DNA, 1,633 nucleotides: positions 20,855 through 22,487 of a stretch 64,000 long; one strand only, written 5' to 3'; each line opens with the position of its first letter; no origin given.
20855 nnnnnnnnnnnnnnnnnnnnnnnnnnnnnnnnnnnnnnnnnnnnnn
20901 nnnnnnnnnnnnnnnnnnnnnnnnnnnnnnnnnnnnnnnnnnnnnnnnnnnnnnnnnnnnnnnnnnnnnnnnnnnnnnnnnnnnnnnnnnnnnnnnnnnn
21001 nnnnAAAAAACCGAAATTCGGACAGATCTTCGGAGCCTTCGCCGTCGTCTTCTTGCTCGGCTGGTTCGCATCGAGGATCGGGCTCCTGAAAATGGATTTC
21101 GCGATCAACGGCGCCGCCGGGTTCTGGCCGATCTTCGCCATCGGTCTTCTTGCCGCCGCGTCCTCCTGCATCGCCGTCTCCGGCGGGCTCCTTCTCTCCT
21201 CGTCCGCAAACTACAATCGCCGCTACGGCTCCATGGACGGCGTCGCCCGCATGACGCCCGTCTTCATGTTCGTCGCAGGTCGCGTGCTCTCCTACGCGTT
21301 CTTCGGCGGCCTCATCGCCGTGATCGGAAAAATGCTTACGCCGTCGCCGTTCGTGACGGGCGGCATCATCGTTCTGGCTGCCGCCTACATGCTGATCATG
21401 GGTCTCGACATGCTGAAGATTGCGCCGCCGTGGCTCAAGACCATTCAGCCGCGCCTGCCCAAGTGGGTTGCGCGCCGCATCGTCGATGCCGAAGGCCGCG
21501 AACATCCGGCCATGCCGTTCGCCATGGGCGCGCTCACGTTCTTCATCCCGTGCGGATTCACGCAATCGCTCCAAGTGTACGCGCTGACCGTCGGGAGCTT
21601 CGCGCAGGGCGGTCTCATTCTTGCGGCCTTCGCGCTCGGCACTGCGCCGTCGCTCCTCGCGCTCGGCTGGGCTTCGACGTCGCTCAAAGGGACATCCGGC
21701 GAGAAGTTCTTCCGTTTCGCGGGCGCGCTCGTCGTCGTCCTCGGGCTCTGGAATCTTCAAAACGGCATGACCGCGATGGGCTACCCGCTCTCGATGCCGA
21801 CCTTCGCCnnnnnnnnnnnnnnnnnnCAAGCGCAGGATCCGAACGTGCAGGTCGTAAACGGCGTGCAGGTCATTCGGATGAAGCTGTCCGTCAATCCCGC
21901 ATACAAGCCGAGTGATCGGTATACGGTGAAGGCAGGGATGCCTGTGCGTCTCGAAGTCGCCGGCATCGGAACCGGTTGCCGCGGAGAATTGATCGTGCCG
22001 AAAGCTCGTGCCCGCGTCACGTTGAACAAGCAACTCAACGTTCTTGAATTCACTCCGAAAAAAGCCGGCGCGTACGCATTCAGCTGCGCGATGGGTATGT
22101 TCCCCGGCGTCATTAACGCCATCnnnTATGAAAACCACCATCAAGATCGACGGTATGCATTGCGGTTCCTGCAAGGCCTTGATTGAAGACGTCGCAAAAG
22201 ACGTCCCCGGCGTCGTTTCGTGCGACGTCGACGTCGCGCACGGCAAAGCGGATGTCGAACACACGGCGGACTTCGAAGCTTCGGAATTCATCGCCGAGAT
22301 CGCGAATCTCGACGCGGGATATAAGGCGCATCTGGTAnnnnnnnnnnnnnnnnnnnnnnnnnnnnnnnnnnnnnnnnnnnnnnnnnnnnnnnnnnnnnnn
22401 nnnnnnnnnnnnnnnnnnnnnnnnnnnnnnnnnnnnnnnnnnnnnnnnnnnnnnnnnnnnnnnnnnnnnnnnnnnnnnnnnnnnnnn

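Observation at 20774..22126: Unusual three-part fusion: HMA domain + polytopic permease + C-terminal cupredoxin-like domain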

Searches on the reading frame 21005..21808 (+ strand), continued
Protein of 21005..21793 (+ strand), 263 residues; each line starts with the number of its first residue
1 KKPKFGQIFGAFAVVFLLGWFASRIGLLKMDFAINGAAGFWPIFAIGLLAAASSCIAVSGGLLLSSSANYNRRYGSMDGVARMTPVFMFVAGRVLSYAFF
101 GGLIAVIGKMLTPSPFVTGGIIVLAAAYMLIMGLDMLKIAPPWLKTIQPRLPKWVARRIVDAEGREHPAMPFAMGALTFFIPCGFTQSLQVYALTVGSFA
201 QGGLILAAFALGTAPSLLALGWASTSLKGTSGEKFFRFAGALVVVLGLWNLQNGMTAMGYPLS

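Call 63: get_annotated_region(hit=H12, flank=5000)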
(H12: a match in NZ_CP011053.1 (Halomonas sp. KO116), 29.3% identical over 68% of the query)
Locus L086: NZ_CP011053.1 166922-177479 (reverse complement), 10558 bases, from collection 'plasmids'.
description: Halomonas sp. KO116 plasmid unnamed1, complete sequence
organism: Halomonas sp. KO116 (NCBI taxid 1504981)
taxonomy: Bacteria; Pseudomonadota; Gammaproteobacteria; Oceanospirillales; Halomonadaceae; Halomonas; Halomonas sp. KO116
host: -; source: Nile Delta Mediterranean Sea surface water; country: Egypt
typing (MOB-suite, as given by PLSDB): non-mobilizable; replicon rep_cluster_924
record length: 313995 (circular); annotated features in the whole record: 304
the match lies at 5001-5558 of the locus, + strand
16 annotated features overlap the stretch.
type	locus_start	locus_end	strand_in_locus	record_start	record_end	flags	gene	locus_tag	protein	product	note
CDS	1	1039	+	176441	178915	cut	-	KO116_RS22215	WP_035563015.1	heavy metal translocating P-type ATPase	GO:0006812 - monoatomic cation transport [Evidence IEA]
CDS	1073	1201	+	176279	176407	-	-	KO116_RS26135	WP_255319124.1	hypothetical protein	-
CDS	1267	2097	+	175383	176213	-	dsbG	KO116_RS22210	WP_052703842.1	thiol:disulfide interchange protein DsbG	-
CDS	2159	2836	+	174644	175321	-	-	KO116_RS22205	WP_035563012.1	TVP38/TMEM64 family protein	-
CDS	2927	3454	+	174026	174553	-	-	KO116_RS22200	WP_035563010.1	DsbE family thiol:disulfide interchange protein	-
CDS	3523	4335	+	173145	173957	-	lgt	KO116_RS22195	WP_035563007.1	prolipoprotein diacylglyceryl transferase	GO:0009249 - protein lipoylation [Evidence IEA]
CDS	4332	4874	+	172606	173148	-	-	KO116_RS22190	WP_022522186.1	protein-disulfide reductase DsbD domain-containing protein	-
CDS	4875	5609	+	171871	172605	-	-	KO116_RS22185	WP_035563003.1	sulfite exporter TauE/SafE family protein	-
CDS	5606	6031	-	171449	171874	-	-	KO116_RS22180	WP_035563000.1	MerR family transcriptional regulator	GO:0006355 - regulation of DNA-templated transcription [Evidence IEA]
CDS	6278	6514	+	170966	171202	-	-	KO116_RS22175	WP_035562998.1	hypothetical protein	-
CDS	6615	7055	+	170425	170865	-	-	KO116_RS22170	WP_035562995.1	DUF411 domain-containing protein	-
CDS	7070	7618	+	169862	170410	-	-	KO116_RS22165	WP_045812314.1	TlpA disulfide reductase family protein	-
CDS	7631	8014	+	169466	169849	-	-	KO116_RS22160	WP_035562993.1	hypothetical protein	-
CDS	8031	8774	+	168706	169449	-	-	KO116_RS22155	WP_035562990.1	cytochrome c biogenesis protein CcdA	GO:0017004 - cytochrome complex assembly [Evidence IEA]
CDS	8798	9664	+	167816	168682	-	-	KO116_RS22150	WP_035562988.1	YCF48-related protein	-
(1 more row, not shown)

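Call 64: get_annotated_region(hit=H11, flank=5000)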
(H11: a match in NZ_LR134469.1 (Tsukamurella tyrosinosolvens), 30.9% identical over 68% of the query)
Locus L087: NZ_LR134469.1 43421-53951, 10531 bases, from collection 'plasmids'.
description: Tsukamurella tyrosinosolvens strain NCTC13231 plasmid 27, complete sequence
organism: Tsukamurella tyrosinosolvens (NCBI taxid 57704)
taxonomy: Bacteria; Actinomycetota; Actinomycetes; Mycobacteriales; Tsukamurellaceae; Tsukamurella; Tsukamurella tyrosinosolvens
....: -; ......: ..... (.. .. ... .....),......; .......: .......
typing (MOB-suite, as given by PLSDB): non-mobilizable
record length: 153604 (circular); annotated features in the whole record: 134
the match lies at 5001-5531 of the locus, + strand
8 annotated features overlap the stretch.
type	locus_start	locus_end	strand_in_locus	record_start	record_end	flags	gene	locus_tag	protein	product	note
CDS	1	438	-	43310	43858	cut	-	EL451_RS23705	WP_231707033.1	TlpA disulfide reductase family protein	-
CDS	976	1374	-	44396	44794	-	-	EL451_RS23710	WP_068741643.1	heavy metal-responsive transcriptional regulator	-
CDS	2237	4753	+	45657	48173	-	-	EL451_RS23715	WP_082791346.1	heavy metal translocating P-type ATPase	GO:0006812 - monoatomic cation transport [Evidence IEA]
CDS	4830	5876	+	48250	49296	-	-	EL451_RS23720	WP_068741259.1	sulfite exporter TauE/SafE family protein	-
CDS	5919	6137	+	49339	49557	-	-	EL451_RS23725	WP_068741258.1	heavy-metal-associated domain-containing protein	-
CDS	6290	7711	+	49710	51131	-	merA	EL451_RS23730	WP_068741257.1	mercury(II) reductase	-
CDS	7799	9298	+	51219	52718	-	-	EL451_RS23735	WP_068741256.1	multicopper oxidase family protein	-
CDS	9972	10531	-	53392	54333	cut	-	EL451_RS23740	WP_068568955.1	helix-turn-helix domain-containing protein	GO:0006355 - regulation of DNA-templated transcription [Evidence IEA]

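Call 65: get_annotated_region(hit=H17, flank=5000)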
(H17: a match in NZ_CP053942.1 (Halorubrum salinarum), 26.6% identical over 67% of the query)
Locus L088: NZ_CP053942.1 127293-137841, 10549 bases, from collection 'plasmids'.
description: Halorubrum salinarum strain RHB-C plasmid pHAR01, complete sequence
organism: Halorubrum salinarum (NCBI taxid 2739057)
taxonomy: Archaea; Euryarchaeota; Halobacteria; Halobacteriales; Haloferacaceae; Halorubrum; Halorubrum salinarum
host: -; source: soil,single cell,solar salt farm; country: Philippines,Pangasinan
typing (MOB-suite, as given by PLSDB): non-mobilizable
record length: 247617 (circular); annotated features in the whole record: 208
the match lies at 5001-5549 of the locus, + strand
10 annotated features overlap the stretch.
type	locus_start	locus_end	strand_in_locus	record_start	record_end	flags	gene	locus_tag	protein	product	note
CDS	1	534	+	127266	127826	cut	-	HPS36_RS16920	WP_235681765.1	hypothetical protein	-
CDS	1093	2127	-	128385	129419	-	-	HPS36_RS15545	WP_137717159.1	transcription initiation factor IIB 3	-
CDS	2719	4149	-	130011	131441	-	sufB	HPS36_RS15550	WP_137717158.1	Fe-S cluster assembly protein SufB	GO:0016226 - iron-sulfur cluster assembly [Evidence IEA]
CDS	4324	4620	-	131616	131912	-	-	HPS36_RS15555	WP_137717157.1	hypothetical protein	-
CDS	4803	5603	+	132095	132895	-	-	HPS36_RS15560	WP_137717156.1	sulfite exporter TauE/SafE family protein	-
CDS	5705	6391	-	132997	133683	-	-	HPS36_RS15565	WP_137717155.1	SCO family protein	-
CDS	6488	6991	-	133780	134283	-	-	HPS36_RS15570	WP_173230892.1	helix-turn-helix domain-containing protein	-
CDS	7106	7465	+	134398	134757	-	-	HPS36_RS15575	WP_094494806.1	hypothetical protein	-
CDS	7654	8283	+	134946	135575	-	-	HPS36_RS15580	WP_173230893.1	nitrous oxide reductase accessory protein NosL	-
CDS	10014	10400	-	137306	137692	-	-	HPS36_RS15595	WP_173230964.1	hypothetical protein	-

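Call 66: search_protein_families(library=pfam, proteins=[L087:4830-5873:+, L085:4980-5984:+, L082:4959-6056:+, L086:4332-4871:+, L086:4875-5606:+, L088:4803-5600:+, L083:4833-5522:+, L081:4638-6077:+, L082:4435-4842:+, L085:3852-4538:+], max_evalue=0.01)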
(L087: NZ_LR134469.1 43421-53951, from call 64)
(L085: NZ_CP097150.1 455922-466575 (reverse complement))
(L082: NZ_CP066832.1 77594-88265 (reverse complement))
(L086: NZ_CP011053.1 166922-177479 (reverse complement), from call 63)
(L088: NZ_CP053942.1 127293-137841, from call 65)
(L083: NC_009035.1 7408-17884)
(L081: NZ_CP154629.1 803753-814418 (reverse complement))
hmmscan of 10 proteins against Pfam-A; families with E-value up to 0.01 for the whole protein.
L087:4830-5873:+ (348 aa): 2 families
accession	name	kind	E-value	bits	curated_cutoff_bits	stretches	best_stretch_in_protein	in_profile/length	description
PF13386.12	DsbD_2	-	2.4e-27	96.6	24.9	1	6-221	2-198/199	Cytochrome C biogenesis protein transmembrane region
PF13473.12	Cupredoxin_1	-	7.1e-13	48.9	27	1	256-347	16-104/104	Cupredoxin-like domain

L085:4980-5984:+ (335 aa): 2 families
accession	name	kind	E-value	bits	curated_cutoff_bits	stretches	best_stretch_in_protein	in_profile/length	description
PF13386.12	DsbD_2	-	2.9e-32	112.6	24.9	1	8-214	3-198/199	Cytochrome C biogenesis protein transmembrane region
PF13473.12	Cupredoxin_1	-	1.9e-12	47.5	27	1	247-331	18-101/104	Cupredoxin-like domain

L082:4959-6056:+ (366 aa): 2 families
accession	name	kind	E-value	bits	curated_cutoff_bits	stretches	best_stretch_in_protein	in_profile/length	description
PF13386.12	DsbD_2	-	3.1e-24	86.4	24.9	1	17-226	7-198/199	Cytochrome C biogenesis protein transmembrane region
PF13473.12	Cupredoxin_1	-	1e-09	38.8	27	1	273-356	16-99/104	Cupredoxin-like domain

L086:4332-4871:+ (180 aa): 1 family
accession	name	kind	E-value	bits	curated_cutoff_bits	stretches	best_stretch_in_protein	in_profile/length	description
PF11412.14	DsbD_N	-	6e-23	81.6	25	1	40-150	2-112/119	Thiol:disulfide interchange protein DsbD, N-terminal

L086:4875-5606:+ (244 aa): 1 family
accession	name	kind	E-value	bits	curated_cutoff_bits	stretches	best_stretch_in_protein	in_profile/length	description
PF13386.12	DsbD_2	-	3.9e-54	184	24.9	1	13-221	1-199/199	Cytochrome C biogenesis protein transmembrane region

L088:4803-5600:+ (266 aa): 1 family
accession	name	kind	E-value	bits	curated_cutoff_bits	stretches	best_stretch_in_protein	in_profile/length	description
PF13386.12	DsbD_2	-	3.9e-45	154.6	24.9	1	13-235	2-198/199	Cytochrome C biogenesis protein transmembrane region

L083:4833-5522:+ (230 aa): 1 family
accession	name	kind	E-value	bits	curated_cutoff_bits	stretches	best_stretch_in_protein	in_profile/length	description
PF13386.12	DsbD_2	-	2.7e-60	204.1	24.9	1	9-219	2-198/199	Cytochrome C biogenesis protein transmembrane region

L081:4638-6077:+ (480 aa): 4 families
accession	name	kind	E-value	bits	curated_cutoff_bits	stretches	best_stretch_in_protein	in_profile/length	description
PF13386.12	DsbD_2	-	2.2e-52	178.3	24.9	1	132-332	2-198/199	Cytochrome C biogenesis protein transmembrane region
PF00403.32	HMA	-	4.3e-12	46.7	24.8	1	9-70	1-62/62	Heavy-metal-associated domain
PF02683.22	DsbD_TM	-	3.2e-09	36.8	27.1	1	131-334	7-214/219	Cytochrome C biogenesis protein transmembrane domain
PF13473.12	Cupredoxin_1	-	4.2e-05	23.9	27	1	366-453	17-104/104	Cupredoxin-like domain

L082:4435-4842:+ (136 aa): 1 family
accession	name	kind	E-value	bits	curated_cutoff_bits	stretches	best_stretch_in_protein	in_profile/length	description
PF19650.4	DUF6153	-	0.0089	17.3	27.7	0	16-136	7-116/116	Family of unknown function (DUF6153)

L085:3852-4538:+ (229 aa): 1 family
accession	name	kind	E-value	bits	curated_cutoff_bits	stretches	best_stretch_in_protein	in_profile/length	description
PF14342.11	DUF4396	-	1.8e-16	61.2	27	1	92-219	7-138/141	Domain of unknown function (DUF4396)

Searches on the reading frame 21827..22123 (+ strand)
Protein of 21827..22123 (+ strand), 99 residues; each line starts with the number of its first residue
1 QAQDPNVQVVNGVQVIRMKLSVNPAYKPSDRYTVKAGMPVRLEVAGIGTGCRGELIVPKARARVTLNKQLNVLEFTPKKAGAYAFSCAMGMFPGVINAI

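Call 7: search_solved_structures(query=window:21827-22123:+, max_evalue=10, show_alignments=3)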
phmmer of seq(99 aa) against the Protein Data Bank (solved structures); distinct sequences matched with E-value up to 10: 10.
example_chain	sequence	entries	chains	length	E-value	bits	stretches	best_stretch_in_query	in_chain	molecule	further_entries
2mry_A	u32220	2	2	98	6.8e-05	26.1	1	6-94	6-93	Uncharacterized protein | CupA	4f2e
4f2f_A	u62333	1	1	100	0.0014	21.9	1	8-95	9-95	Cation-transporting ATPase, E1-E2 family protein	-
5k6u_A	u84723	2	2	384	0.54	13.6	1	52-85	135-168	Protein sidekick-1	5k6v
5k6w_A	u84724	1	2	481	0.64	13.4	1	52-85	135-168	Protein sidekick-1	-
5xwx_A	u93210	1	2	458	0.66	13.3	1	52-85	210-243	Protein sidekick-1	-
9e6q_Ai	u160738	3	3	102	0.87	13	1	26-80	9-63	Large ribosomal subunit protein eL43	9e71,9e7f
3umn_A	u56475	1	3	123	1.5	12.2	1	8-49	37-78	Lamin-B1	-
2kpw_A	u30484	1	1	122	1.5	12.2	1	8-49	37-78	Lamin-B1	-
1dlp_A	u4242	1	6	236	1.9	11.9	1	44-86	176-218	LECTIN SCAFET PRECURSOR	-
3jt0_A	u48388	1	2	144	2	11.8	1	8-49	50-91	Lamin-B1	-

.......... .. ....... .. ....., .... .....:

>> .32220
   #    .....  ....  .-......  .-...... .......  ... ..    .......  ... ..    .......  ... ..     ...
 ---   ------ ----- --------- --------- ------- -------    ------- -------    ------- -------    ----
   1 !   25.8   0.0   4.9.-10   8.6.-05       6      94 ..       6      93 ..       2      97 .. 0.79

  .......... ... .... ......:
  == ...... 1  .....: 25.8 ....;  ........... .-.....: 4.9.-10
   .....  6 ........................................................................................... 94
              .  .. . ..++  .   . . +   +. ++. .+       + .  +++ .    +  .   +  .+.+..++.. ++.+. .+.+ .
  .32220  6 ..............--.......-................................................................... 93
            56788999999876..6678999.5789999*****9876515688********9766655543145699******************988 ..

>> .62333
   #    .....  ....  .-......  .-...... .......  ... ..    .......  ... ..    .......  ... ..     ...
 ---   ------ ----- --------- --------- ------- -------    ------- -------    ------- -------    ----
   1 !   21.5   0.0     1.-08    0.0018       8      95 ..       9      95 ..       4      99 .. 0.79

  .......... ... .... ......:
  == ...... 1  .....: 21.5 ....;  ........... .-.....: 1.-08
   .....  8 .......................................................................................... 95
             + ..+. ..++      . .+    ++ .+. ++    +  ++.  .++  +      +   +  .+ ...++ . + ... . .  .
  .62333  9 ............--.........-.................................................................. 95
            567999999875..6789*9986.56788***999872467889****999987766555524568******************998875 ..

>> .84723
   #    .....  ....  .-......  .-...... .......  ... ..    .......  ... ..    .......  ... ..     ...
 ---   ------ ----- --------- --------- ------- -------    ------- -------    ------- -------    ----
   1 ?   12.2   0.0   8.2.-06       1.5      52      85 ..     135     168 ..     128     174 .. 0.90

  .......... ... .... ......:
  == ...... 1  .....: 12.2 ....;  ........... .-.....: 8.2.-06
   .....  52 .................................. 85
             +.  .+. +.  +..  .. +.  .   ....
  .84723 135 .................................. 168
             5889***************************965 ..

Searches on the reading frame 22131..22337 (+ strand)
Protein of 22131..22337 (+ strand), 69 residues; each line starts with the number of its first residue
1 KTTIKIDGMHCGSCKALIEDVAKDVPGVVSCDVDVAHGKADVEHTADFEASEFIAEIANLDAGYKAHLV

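Call 3: search_protein_families(library=pfam, proteins=[window:22131-22337:+], max_evalue=0.01)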
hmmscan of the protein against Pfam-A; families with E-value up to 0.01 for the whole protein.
window:22131-22337:+ (69 aa): 2 families
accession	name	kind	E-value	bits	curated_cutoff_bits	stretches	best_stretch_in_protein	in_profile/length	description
PF00403.32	HMA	-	3.3e-14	53.5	24.8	1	3-65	1-62/62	Heavy-metal-associated domain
PF19803.4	DUF6286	-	0.0034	18.3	35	1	8-54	34-80/108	Family of unknown function (DUF6286)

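Call 4: search_protein_families(library=ncbifam, proteins=[window:22131-22337:+], max_evalue=0.01)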
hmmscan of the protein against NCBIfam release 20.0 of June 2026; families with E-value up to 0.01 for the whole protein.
window:22131-22337:+ (69 aa): 13 families
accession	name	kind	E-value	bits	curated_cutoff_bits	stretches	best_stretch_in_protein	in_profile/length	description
NF047957.1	CopZ_AFE_1862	equivalog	9.7e-12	45.1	85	1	2-66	1-61/62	CopZ family metallochaperone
NF033794.2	chaper_CopZ_Eh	exception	3.2e-09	36.8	95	1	1-68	1-67/68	copper chaperone CopZ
NF033795.1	chaper_CopZ_Bs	exception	3.5e-09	36.7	91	1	1-56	1-56/66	copper chaperone CopZ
NF010311.1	PRK13748.1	subfamily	5.3e-09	35.4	600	1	3-68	2-65/560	mercury(II) reductase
NF041115.1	UxxU_metal_bind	equivalog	1.3e-08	34.8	95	1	2-67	6-70/74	metal-binding (seleno)protein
TIGR00003.1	TIGR00003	subfamily_domain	4.8e-08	33.1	62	1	1-66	1-65/66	copper ion binding protein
NF033556.1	MerTP_fusion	equivalog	4.3e-07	29.7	180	1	2-66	122-185/186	mercuric transport protein MerTP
NF033781.1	chaper_CopP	exception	8.1e-07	29.1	112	1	1-65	1-63/65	copper-binding metallochaperone CopP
TIGR02052.1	MerP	equivalog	7.6e-05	23.2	92.55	1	3-66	26-88/92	mercury resistance system periplasmic binding protein MerP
NF007952.0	PRK10671.1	equivalog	0.00016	20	1316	1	4-68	107-167/838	copper-exporting P-type ATPase CopA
NF033775.1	P_type_ZntA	exception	0.0015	16.9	1240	1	3-65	51-110/732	Zn(II)/Cd(II)/Pb(II) translocating P-type ATPase ZntA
NF008262.1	PRK11033.1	equivalog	0.0017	16.9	1005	1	3-65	44-103/731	zinc/cadmium/mercury/lead-transporting ATPase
NF045683.1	MerT_CopZ_Se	exception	0.0043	16.5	375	1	3-69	165-230/235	MerT/CopZ fusion-like heavy metal transport selenoprotein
